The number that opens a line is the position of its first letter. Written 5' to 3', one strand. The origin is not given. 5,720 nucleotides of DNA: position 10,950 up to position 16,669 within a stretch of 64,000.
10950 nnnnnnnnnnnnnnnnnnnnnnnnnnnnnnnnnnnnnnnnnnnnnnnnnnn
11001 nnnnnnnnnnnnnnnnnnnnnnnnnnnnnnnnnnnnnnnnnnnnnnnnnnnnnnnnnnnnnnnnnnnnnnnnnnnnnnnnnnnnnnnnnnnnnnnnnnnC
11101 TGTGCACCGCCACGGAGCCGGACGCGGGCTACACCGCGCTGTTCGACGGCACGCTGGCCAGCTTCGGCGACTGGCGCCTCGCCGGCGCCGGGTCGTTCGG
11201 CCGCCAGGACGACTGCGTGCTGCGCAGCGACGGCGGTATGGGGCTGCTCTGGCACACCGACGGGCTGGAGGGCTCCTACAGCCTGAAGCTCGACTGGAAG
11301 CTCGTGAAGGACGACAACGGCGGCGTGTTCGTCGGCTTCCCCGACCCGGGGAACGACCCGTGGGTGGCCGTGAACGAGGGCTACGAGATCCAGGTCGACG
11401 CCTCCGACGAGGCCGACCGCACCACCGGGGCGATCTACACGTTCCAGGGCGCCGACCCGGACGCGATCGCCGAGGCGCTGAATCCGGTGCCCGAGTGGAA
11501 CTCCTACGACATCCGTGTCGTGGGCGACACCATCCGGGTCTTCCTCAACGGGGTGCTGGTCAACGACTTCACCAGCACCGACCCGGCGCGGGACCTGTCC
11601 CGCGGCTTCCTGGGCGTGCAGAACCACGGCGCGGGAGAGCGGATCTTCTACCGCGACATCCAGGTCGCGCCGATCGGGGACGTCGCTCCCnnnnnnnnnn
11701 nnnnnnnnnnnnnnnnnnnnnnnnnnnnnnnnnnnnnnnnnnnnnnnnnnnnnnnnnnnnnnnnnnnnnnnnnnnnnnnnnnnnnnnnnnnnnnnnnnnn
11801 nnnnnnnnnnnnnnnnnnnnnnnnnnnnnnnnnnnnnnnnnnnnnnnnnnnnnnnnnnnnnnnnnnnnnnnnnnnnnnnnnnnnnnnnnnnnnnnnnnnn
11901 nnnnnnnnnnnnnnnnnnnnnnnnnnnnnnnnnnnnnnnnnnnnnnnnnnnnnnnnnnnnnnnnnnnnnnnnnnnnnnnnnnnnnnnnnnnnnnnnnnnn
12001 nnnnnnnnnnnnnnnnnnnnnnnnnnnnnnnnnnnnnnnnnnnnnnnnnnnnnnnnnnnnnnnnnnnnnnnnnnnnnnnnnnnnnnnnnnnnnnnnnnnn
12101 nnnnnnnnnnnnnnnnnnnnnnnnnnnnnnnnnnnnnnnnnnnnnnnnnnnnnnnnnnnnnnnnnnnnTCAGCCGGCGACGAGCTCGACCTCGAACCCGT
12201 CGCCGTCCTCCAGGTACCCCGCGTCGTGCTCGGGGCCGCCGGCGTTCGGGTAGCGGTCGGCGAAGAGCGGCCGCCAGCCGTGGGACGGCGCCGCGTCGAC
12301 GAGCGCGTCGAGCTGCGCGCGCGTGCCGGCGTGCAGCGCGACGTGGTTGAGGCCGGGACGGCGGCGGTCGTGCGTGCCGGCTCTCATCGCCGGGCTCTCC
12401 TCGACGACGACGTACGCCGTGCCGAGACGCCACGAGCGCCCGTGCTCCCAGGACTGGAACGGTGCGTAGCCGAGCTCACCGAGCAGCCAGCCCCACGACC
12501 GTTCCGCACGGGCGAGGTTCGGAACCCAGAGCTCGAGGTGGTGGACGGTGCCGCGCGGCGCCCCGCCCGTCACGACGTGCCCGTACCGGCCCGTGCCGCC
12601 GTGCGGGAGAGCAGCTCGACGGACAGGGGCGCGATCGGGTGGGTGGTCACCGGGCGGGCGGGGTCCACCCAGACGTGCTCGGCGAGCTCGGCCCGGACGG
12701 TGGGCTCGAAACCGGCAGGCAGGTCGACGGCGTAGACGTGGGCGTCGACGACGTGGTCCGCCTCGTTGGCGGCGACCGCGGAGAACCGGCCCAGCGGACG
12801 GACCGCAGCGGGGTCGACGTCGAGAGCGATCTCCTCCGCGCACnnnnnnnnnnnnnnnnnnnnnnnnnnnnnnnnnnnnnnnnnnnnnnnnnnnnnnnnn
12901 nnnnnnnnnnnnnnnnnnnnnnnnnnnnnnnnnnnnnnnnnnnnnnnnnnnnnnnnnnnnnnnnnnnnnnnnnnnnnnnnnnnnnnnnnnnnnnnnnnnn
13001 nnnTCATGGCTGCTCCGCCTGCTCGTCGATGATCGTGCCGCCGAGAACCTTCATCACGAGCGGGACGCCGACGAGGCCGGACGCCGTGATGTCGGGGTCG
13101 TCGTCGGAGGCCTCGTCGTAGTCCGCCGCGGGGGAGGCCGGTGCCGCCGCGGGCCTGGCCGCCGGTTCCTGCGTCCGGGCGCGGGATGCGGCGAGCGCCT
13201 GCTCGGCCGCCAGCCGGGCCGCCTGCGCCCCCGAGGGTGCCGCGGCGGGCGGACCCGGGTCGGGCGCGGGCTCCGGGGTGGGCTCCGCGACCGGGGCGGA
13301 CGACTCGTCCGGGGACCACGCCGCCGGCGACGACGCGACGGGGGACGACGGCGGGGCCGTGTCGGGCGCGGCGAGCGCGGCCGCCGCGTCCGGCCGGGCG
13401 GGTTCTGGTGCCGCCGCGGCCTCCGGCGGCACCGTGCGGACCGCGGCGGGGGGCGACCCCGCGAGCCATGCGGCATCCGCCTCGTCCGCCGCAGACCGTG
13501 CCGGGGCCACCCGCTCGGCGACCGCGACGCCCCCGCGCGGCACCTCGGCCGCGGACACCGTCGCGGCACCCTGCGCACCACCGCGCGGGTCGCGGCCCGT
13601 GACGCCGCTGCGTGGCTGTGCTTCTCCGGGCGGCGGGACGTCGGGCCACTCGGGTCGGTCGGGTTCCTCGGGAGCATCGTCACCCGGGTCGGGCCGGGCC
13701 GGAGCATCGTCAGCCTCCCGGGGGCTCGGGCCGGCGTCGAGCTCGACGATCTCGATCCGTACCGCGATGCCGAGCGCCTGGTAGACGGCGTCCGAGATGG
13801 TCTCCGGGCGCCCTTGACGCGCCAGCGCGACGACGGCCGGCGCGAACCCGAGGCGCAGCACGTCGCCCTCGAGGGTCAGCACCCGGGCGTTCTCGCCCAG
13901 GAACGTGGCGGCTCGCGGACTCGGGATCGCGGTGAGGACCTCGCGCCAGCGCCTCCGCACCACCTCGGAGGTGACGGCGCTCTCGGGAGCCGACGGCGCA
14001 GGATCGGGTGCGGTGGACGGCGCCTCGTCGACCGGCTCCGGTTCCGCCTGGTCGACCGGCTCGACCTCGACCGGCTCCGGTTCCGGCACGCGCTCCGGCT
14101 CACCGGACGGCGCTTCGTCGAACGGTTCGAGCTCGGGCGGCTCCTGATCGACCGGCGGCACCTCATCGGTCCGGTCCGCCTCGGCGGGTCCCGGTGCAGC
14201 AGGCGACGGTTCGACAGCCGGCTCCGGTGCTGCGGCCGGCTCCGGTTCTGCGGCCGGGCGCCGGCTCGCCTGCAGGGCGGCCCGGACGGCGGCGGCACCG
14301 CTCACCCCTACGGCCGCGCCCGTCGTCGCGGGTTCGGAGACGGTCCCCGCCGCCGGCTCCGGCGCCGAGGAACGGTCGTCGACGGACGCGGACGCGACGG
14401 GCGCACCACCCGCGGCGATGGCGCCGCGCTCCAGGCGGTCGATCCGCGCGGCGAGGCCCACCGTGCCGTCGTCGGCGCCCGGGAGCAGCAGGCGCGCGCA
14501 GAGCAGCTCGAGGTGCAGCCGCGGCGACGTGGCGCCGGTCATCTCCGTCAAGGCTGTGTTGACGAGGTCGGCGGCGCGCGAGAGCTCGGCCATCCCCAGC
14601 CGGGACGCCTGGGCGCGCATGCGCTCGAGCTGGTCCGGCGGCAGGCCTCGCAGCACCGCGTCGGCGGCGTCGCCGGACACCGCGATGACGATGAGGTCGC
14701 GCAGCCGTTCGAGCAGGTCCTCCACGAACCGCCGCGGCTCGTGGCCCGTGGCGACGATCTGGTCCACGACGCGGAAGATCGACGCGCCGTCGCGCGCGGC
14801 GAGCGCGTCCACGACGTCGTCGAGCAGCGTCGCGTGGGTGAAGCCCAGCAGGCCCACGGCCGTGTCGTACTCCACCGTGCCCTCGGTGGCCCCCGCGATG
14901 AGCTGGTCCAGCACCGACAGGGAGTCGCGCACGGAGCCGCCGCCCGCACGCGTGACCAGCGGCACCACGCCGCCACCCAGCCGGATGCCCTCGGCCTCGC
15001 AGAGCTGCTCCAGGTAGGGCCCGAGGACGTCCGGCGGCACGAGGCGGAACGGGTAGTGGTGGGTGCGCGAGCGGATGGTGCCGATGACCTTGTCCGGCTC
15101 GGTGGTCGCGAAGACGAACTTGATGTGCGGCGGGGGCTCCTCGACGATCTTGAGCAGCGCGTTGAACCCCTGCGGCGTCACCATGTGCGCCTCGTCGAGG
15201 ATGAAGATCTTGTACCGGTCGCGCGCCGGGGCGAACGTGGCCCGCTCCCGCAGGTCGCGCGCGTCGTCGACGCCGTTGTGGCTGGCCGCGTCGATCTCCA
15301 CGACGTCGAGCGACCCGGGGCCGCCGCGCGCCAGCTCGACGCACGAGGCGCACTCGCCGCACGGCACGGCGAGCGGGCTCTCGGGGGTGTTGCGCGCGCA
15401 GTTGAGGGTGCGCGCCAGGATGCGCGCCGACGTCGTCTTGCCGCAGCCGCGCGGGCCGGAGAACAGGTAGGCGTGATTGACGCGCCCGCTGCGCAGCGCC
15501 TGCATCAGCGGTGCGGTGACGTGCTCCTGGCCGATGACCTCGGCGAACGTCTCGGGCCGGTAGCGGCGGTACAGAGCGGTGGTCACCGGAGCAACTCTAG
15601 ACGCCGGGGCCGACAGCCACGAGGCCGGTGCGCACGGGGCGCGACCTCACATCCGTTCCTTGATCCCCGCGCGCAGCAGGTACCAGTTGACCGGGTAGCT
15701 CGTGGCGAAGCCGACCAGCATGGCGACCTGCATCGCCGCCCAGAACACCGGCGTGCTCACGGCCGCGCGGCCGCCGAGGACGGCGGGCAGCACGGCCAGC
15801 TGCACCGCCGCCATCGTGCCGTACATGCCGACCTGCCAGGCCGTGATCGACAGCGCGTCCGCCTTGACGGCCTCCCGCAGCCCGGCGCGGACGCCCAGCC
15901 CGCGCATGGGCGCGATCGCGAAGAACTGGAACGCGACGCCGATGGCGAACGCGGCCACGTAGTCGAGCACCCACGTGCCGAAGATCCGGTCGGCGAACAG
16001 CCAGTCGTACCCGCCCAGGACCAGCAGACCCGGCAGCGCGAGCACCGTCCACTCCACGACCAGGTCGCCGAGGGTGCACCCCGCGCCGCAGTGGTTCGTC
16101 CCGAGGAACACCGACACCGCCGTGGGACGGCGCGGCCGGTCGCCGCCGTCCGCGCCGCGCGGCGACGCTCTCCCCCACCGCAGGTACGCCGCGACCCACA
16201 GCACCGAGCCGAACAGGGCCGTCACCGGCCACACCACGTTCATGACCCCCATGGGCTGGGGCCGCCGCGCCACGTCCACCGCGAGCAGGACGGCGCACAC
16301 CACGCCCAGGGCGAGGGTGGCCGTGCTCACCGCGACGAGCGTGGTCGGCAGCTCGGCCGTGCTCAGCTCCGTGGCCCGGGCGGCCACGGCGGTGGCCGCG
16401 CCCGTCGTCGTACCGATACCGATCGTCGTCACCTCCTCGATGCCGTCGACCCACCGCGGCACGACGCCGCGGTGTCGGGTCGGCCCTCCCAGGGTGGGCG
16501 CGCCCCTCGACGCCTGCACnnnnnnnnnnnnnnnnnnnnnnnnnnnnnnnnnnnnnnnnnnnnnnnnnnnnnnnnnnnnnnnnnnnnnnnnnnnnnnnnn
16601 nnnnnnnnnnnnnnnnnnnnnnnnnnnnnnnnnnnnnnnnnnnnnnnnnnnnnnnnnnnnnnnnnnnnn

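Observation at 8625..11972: Unusual domain fusion: PA14, GSDH-like beta-propeller, CBM6/35-like, DUF1080 (3-keto-disaccharide hydrolase-like) and Ig in one 1115-aa secreted protein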

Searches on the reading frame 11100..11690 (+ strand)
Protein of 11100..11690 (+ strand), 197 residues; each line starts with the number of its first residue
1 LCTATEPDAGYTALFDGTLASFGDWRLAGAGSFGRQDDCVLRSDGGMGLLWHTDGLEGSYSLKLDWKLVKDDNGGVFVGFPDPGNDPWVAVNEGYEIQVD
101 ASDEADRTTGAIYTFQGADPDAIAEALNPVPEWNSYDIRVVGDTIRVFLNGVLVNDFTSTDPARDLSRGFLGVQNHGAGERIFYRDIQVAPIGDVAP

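Call 14: search_solved_structures(query=window:11100-11690:+, max_evalue=10, show_alignments=3)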
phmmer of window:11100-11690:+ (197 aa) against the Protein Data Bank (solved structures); distinct sequences matched with E-value up to 10: 5.
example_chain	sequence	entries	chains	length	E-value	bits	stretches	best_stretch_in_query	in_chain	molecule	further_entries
3imm_A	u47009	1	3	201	0.00016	24.6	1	50-157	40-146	Putative secreted glycosylhydrolase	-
4jqt_A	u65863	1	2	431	0.064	16.1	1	56-180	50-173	putative glycosyl hydrolase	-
4hxc_A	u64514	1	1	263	0.29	14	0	167-190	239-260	putative glycosyl hydrolase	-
1n10_A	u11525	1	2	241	0.43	13.4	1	17-132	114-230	Pollen allergen Phl p 1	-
4zqu_A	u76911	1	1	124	1.4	11.8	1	103-160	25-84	CdiA-CT toxin, Conserved domain protein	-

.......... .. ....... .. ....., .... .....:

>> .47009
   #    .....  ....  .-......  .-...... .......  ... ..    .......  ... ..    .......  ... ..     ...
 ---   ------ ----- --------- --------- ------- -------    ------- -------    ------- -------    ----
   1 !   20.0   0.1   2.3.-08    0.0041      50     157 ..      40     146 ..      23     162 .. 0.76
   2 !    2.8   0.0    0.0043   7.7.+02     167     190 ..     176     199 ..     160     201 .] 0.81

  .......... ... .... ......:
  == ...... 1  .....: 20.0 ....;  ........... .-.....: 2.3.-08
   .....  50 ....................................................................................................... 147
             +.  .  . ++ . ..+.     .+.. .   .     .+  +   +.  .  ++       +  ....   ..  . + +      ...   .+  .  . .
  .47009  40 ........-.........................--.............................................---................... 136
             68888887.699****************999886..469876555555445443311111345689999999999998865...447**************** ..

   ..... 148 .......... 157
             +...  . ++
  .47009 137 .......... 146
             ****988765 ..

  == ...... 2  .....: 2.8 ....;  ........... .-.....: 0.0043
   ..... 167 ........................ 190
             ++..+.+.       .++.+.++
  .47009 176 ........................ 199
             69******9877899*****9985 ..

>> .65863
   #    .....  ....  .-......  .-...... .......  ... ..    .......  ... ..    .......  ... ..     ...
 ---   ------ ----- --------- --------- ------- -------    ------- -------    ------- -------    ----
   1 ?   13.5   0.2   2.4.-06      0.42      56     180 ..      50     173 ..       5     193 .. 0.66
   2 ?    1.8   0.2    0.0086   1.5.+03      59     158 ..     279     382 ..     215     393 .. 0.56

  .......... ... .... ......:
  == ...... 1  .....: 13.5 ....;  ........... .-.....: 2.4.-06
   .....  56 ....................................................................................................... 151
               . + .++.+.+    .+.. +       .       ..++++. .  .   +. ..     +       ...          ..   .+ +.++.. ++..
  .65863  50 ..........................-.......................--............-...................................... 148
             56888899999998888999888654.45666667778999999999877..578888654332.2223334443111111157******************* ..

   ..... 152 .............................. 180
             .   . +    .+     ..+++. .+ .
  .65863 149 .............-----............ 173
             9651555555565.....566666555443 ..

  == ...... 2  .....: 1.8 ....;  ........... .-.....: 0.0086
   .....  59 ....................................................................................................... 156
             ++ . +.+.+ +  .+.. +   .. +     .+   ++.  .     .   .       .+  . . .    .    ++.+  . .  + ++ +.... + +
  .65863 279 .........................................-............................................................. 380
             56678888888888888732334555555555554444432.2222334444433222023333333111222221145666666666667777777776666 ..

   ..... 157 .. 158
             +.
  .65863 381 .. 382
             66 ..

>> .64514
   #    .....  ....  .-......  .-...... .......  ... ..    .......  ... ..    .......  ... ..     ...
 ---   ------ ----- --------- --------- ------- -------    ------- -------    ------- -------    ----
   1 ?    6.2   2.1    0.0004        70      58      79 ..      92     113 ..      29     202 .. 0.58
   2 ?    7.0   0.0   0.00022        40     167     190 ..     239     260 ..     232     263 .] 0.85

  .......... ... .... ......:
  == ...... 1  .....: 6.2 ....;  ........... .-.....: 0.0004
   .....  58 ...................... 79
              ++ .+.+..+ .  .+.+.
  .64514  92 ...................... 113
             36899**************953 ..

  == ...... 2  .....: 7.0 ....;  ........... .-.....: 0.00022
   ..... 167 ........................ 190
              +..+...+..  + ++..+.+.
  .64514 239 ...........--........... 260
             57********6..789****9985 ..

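Call 48: search_solved_structures(query=A4, max_evalue=0.01, show_alignments=4)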
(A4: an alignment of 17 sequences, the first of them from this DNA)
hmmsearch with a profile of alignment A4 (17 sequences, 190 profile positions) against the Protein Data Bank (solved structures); distinct sequences matched with E-value up to 0.01: 14.
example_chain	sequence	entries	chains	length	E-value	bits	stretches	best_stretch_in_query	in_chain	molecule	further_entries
4jqt_A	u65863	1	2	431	1.7e-52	181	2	3-189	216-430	putative glycosyl hydrolase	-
4hxc_A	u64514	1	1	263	6.9e-40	139.9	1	7-189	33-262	putative glycosyl hydrolase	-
3hbk_A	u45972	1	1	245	1e-38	136.2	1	1-189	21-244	putative glycosyl hydrolase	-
3osd_A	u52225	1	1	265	1.1e-37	132.8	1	7-189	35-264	putative glycosyl hydrolase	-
8rr2_A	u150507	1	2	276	1.2e-37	132.6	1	7-189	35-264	3-keto-disaccharide hydrolase domain-containing protein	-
8tda_A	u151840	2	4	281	1.3e-37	132.5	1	7-189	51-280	Probable secreted glycosyl hydrolase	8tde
3h3l_A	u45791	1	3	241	2.8e-37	131.4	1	10-189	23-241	PUTATIVE SUGAR HYDROLASE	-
3nmb_A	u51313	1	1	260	4.9e-37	130.6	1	7-189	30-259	putative sugar hydrolase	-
8v31_A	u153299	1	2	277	1.4e-36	129.2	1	6-189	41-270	Glycosyl hydrolase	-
3u1x_A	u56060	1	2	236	1.5e-36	129.1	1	2-189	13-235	putative glycosyl hydrolase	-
9fbe_B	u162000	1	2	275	6e-36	127.1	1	7-189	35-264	Probable secreted glycosyl hydrolase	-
3imm_A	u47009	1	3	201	1e-26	97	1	30-189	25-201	Putative secreted glycosylhydrolase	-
3s5q_A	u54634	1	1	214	4.5e-23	85.1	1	8-189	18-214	Putative glycosylhydrolase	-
4qhz_A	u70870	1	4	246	3.4e-16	62.6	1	12-189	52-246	putative glycosyl hydrolase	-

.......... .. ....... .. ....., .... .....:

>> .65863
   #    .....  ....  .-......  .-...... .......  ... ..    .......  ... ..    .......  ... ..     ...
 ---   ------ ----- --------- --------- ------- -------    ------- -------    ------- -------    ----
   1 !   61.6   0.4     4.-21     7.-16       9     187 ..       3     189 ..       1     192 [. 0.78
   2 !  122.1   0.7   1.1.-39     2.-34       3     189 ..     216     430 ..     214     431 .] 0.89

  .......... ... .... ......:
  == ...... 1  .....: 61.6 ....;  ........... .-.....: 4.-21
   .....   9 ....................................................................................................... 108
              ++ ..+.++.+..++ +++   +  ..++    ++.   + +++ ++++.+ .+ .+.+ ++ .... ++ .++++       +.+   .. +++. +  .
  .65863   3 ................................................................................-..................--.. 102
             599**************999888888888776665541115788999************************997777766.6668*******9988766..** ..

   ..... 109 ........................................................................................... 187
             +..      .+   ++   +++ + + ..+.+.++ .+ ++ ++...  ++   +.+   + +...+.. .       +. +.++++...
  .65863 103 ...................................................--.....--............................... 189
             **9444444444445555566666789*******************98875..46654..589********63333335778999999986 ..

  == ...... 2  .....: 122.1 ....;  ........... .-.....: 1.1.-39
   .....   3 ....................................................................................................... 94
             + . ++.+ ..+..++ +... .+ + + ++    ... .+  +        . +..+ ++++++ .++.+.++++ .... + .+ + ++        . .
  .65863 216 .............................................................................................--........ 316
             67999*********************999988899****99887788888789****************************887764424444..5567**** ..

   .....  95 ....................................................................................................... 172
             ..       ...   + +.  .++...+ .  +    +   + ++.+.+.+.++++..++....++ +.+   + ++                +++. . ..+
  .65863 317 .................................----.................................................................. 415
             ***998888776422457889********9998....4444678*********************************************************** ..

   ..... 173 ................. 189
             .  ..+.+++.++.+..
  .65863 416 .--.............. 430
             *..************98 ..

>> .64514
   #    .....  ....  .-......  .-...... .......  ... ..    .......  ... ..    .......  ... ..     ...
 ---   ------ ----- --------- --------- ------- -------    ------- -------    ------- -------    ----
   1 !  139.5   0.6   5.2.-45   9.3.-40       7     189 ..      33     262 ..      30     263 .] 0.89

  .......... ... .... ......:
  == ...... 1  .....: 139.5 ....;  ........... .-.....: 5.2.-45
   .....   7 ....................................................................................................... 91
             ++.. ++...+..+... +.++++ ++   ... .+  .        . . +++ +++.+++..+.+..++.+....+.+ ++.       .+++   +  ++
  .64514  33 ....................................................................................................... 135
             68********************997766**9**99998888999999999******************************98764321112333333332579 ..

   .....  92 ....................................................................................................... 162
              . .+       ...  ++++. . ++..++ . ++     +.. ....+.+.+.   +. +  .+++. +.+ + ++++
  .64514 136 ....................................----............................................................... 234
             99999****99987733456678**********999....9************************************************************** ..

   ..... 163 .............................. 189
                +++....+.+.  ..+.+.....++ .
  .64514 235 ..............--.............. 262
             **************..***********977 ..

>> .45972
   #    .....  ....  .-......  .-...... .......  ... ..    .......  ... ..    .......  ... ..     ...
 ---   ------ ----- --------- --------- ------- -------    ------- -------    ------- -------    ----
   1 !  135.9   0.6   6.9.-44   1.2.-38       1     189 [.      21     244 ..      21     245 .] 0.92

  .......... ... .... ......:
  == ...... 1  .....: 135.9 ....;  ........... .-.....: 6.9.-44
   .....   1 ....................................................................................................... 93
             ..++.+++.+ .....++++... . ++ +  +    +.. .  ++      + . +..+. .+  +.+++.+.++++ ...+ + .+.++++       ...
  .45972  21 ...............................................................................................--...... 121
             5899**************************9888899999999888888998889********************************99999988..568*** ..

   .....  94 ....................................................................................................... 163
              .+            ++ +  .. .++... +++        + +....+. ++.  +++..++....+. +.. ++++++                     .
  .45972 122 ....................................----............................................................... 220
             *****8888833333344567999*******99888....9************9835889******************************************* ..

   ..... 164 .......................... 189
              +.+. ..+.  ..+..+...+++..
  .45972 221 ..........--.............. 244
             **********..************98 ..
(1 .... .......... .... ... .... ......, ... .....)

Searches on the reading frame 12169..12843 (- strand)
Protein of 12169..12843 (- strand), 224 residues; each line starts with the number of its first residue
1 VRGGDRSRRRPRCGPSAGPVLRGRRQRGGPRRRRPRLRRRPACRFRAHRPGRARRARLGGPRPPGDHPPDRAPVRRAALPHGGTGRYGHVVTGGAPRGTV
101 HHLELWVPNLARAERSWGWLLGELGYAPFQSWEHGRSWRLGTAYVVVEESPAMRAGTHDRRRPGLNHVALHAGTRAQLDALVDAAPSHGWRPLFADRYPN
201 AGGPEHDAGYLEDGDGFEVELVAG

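Call 7: search_protein_families(library=pfam, proteins=[window:12169-12843:-], max_evalue=0.001)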
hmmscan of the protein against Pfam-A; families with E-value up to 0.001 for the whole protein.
window:12169-12843:- (224 aa): 1 family
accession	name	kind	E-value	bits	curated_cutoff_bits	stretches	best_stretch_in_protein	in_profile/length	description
PF13669.12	Glyoxalase_4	-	2.6e-13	50.6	27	1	101-208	1-107/109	Glyoxalase/Bleomycin resistance protein/Dioxygenase superfamily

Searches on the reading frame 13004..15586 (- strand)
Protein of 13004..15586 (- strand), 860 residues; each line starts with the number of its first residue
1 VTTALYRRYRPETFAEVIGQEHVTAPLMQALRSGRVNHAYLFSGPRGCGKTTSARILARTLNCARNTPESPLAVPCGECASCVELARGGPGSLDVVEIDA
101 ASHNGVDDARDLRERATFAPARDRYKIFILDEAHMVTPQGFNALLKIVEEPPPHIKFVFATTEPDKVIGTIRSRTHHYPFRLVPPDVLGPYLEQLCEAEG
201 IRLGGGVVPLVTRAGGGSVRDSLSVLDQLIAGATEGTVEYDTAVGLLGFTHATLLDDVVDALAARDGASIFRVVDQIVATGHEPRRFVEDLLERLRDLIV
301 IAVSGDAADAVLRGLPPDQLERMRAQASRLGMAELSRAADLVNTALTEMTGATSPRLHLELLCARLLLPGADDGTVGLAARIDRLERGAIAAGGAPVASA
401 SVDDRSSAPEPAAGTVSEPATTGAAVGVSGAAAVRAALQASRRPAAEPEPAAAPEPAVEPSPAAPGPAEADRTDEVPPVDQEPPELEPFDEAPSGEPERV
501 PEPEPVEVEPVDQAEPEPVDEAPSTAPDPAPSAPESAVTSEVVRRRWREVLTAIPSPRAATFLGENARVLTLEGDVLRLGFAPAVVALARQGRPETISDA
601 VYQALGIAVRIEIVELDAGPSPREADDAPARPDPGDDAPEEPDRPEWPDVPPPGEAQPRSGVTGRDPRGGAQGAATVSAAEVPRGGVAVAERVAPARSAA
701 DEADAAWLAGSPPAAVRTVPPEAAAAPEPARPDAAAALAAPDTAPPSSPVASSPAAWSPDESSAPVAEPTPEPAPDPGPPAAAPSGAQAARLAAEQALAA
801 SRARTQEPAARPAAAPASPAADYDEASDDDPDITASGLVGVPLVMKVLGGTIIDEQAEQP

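Call 7: search_protein_families(library=pfam, proteins=[window:13004-15586:-], max_evalue=0.001)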
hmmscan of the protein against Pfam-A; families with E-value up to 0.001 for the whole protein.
window:13004-15586:- (860 aa): 7 families
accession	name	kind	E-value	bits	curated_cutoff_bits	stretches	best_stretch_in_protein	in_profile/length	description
PF13177.12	DNA_pol3_delta2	-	1.2e-34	120.1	27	1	20-181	2-158/161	DNA polymerase III, delta subunit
PF12169.13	DNA_pol3_gamma3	-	2.2e-14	53.9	24.4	1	242-367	5-128/143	DNA polymerase III subunits gamma and tau domain III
PF00004.35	AAA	-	5.3e-10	40.3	21.2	1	41-175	2-123/131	ATPase family associated with various cellular activities (AAA)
PF22608.2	DNAX_ATPase_lid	-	2.1e-07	31.1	27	1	191-232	5-46/49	DNA polymerase III clamp loader subunit, ATPase lid domain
PF13401.12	AAA_22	-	7e-06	26.8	27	1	41-160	9-121/130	AAA domain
PF05496.18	RuvB_N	-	2.5e-05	24.6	27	1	10-74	2-70/159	Holliday junction DNA helicase RuvB P-loop domain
PF13173.12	AAA_14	-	0.00075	19.9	27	0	37-160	2-96/129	AAA domain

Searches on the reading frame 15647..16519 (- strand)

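Call 7: search_protein_families(library=pfam, proteins=[window:15647-16519:-], max_evalue=0.001)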
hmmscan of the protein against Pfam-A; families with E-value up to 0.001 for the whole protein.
window:15647-16519:- (290 aa): 1 family
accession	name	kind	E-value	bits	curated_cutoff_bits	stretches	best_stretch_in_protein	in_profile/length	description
PF14342.11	DUF4396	-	2.7e-39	135.2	27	1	137-287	5-141/141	Domain of unknown function (DUF4396)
